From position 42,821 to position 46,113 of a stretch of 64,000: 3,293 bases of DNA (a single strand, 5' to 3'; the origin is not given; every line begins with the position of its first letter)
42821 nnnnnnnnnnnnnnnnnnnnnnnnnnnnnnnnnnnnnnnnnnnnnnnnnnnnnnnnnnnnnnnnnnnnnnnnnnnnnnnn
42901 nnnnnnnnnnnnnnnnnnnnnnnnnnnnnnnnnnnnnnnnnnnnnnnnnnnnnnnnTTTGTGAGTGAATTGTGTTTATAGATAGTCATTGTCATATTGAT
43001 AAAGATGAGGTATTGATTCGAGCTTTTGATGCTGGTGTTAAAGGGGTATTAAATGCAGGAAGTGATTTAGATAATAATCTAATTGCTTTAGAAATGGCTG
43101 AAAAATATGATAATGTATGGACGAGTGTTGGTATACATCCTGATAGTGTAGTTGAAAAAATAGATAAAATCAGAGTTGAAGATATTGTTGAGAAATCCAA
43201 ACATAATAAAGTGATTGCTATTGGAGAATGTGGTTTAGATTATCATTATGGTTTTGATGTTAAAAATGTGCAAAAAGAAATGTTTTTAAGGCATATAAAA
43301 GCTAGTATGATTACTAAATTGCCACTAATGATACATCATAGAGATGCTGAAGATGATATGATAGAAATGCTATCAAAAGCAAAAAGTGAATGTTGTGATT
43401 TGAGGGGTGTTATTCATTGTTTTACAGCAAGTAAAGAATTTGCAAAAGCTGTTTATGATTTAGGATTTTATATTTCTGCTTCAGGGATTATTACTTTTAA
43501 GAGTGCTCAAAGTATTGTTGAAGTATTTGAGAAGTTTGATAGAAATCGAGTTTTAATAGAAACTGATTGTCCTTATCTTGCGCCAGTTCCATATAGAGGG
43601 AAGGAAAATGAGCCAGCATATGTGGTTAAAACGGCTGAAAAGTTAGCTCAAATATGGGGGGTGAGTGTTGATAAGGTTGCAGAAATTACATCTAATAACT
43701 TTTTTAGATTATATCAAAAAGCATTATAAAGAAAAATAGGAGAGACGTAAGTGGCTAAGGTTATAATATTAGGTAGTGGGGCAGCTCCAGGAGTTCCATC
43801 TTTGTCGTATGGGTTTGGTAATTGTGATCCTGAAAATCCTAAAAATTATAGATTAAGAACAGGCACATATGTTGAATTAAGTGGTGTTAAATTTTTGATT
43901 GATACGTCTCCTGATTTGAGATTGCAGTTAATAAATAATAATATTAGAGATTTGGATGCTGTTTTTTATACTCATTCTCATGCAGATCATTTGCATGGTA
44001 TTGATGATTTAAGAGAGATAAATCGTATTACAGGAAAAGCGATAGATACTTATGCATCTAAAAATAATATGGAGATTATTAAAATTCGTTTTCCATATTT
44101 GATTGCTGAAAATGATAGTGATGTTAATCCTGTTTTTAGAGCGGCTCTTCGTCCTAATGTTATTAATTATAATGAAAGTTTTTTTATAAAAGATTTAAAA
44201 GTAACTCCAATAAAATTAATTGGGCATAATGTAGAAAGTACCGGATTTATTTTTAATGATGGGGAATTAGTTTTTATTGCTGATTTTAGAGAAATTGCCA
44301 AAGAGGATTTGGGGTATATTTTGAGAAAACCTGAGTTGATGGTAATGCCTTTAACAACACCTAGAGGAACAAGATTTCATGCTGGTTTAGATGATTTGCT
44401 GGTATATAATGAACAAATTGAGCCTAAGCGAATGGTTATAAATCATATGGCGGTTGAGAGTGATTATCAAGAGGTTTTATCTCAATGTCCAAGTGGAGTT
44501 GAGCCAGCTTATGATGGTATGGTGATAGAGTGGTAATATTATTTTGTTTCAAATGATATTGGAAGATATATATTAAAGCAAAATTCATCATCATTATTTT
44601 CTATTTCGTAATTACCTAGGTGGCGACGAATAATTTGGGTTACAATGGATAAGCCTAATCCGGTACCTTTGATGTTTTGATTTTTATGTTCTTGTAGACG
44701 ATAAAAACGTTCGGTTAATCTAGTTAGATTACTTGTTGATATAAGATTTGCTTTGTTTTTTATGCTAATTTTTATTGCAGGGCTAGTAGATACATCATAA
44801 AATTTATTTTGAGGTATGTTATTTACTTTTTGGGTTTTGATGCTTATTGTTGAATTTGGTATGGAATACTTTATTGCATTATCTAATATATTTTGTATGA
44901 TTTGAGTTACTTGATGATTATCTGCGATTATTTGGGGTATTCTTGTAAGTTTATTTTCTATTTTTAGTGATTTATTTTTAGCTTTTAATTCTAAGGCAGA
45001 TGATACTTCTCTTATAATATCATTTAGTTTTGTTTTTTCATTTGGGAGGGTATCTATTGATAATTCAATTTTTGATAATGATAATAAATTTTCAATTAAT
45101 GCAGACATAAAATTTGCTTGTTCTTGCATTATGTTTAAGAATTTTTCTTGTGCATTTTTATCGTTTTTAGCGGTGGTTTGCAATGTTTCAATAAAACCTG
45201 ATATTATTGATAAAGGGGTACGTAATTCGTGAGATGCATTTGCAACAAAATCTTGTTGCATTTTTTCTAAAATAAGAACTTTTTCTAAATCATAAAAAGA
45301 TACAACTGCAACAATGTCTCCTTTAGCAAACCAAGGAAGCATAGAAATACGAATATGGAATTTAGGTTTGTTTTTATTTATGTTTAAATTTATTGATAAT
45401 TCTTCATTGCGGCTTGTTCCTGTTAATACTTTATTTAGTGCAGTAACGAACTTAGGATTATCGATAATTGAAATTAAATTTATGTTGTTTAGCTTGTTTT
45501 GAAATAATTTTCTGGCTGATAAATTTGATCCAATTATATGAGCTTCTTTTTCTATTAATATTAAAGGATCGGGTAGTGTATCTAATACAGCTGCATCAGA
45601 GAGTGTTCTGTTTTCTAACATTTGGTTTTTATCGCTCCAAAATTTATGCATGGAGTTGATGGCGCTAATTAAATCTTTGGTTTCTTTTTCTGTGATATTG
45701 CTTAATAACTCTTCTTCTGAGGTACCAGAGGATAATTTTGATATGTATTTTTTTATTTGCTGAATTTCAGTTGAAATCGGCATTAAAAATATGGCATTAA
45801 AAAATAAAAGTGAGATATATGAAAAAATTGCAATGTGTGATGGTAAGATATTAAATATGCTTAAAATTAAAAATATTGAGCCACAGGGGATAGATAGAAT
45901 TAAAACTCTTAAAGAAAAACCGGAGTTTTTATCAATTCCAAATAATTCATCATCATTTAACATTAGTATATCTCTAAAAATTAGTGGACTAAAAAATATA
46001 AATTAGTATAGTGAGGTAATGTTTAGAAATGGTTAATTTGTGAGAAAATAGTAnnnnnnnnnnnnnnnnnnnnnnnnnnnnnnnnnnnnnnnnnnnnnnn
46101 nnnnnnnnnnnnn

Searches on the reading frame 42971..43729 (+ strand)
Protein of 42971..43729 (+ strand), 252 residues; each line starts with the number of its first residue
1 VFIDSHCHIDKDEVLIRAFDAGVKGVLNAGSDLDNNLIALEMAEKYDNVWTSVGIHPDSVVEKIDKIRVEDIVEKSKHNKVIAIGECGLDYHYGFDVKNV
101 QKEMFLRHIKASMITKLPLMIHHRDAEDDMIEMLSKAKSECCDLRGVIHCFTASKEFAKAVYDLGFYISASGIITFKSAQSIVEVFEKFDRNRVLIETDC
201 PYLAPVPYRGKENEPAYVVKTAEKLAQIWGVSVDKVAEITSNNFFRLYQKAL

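Call 76: search_protein_families(library=pfam, proteins=[window:42971-43729:+], max_evalue=0.00001)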
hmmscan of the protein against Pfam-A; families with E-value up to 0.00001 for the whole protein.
window:42971-43729:+ (252 aa): 1 family
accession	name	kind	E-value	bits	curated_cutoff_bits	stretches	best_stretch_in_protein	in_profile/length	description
PF01026.27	TatD_DNase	-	3.4e-80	269.5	27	1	3-249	1-253/253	TatD related DNase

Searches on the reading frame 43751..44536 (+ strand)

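Call 76: search_protein_families(library=pfam, proteins=[window:43751-44536:+], max_evalue=0.00001)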
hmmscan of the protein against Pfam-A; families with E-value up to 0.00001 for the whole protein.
window:43751-44536:+ (261 aa): 2 families
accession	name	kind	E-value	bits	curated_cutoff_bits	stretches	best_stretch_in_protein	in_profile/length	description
PF12706.13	Lactamase_B_2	-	2.4e-24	86.5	27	1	48-233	3-200/200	Beta-lactamase superfamily domain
PF00753.33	Lactamase_B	-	3.2e-10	40.7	22.7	1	40-190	10-161/196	Metallo-beta-lactamase superfamily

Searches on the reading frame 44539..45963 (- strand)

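Call 76: search_protein_families(library=pfam, proteins=[window:44539-45963:-], max_evalue=0.00001)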
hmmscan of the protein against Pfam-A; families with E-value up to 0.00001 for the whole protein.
window:44539-45963:- (474 aa): 3 families
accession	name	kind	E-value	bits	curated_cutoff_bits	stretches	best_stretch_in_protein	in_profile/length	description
PF00512.31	HisKA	-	2.6e-18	66.2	26.9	1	236-300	2-64/66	His Kinase A (phospho-acceptor) domain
PF02518.31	HATPase_c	-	5e-14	53.1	26.4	1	348-468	2-108/111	Histidine kinase-, DNA gyrase B-, and HSP90-like ATPase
PF14501.12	HATPase_c_5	-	4.3e-08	33.4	22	1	350-468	4-102/102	GHKL domain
